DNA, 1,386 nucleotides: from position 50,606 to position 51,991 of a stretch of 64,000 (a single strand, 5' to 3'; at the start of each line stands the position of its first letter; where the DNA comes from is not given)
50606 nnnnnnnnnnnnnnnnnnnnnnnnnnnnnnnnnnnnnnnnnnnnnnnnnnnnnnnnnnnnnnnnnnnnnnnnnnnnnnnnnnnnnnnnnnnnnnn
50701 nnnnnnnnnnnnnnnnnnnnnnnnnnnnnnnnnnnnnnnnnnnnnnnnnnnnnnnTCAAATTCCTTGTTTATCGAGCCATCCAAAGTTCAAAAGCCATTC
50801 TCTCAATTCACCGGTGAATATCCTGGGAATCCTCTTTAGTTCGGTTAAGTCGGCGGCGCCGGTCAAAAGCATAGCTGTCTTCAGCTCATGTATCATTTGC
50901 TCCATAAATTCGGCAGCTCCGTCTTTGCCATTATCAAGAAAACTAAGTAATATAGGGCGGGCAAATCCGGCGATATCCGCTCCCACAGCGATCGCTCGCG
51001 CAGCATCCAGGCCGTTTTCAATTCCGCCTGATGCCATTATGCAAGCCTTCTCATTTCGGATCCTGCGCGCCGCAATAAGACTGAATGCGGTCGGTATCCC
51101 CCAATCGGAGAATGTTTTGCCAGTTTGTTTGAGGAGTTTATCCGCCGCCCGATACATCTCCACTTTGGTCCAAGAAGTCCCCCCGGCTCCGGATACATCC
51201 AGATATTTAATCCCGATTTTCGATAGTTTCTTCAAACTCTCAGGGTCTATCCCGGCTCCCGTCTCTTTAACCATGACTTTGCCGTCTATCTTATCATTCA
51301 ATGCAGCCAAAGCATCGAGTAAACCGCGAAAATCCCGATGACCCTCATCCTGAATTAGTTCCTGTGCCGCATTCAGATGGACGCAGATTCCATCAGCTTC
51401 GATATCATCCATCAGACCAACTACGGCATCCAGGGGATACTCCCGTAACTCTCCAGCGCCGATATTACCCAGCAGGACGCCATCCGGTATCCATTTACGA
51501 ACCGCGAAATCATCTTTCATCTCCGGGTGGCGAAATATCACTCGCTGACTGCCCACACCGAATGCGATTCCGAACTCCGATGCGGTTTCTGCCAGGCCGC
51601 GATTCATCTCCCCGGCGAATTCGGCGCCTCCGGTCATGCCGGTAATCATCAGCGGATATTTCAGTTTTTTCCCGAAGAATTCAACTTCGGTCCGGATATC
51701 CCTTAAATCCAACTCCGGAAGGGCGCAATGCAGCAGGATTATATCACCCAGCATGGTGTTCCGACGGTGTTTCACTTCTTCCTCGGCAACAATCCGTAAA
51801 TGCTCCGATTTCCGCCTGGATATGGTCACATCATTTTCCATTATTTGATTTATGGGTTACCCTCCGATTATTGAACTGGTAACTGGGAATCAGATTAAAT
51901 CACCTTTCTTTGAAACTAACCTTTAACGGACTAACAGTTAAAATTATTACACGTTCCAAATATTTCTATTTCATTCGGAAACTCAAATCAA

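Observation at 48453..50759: HMG-CoA reductase (class II) and mevalonate kinase encoded as a single 768-aa polypeptide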

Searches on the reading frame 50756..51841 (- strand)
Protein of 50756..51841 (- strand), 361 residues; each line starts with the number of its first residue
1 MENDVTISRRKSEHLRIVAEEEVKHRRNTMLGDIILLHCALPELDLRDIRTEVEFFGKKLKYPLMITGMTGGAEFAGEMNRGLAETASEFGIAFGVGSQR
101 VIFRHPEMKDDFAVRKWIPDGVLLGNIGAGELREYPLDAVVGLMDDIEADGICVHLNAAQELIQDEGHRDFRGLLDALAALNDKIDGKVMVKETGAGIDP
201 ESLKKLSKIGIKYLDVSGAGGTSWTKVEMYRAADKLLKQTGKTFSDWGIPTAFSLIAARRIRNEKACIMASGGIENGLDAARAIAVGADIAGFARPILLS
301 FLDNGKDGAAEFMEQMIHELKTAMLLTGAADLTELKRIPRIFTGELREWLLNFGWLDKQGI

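Call 3: search_protein_families(library=pfam, proteins=[window:50756-51841:-])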
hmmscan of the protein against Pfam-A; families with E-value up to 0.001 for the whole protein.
window:50756-51841:- (361 aa): 3 families
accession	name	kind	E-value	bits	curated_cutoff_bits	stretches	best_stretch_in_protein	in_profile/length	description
PF01070.24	FMN_dh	-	4e-26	92.3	24.9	2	176-337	208-345/350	FMN-dependent dehydrogenase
PF00478.31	IMPDH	-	0.00012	21.7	25.6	0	247-290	188-232/345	IMP dehydrogenase / GMP reductase domain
PF01645.23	Glu_synthase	-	0.00013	21.7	20.4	0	236-300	248-310/369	Conserved region in glutamate synthase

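Call 4: search_protein_families(library=ncbifam, proteins=[window:50756-51841:-])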
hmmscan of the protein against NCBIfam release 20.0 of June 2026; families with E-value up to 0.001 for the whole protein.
window:50756-51841:- (361 aa): 5 families
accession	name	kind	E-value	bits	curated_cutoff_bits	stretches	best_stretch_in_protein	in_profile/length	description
TIGR02151.1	IPP_isom_2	equivalog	1.8e-112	375.6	281.3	1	9-343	1-337/338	type 2 isopentenyl-diphosphate Delta-isomerase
NF008398.0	PRK11197.1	subfamily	2.5e-13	49.5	376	1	262-337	297-372/381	L-lactate dehydrogenase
NF033901.1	L_lactate_LldD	exception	1.6e-11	43.8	550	1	251-336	286-371/377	FMN-dependent L-lactate dehydrogenase LldD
TIGR02708.1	L_lactate_ox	equivalog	1.2e-10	41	645.5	1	250-338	267-356/367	L-lactate oxidase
TIGR03966.1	actino_HemFlav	equivalog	3.7e-05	22.6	470.85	1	264-337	301-374/385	pre-mycofactocin synthase MftD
